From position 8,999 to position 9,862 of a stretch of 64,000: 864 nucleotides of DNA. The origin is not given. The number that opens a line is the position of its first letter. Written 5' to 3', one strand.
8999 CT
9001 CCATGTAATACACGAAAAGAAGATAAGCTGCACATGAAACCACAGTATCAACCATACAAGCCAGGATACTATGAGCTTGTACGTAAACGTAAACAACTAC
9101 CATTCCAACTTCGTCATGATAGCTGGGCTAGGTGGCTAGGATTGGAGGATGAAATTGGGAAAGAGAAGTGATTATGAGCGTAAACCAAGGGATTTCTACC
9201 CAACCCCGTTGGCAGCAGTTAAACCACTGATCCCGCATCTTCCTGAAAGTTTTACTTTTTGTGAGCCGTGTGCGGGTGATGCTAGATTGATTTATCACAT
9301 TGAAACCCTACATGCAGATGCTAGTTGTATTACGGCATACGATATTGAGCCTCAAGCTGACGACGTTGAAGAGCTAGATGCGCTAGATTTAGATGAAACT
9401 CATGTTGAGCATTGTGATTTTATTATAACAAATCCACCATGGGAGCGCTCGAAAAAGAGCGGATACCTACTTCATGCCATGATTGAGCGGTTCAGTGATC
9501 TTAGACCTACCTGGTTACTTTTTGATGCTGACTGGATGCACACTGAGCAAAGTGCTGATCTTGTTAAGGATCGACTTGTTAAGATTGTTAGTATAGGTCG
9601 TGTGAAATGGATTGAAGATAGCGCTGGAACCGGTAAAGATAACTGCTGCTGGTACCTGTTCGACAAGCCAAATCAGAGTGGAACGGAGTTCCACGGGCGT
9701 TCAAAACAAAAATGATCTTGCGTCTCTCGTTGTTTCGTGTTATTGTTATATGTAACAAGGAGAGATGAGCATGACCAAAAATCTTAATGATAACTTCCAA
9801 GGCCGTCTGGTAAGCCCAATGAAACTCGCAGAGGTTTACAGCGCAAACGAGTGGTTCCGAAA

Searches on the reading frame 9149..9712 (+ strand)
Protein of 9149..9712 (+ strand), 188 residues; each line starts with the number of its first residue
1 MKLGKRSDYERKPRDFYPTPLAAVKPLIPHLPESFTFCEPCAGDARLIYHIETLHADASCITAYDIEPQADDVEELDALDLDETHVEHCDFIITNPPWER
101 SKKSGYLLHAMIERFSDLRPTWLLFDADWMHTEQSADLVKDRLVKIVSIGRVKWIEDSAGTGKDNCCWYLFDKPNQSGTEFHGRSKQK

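Call 76: search_protein_families(library=pfam, proteins=[window:9149-9712:+], max_evalue=0.001)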
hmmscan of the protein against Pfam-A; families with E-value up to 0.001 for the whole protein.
window:9149-9712:+ (188 aa): 0 families
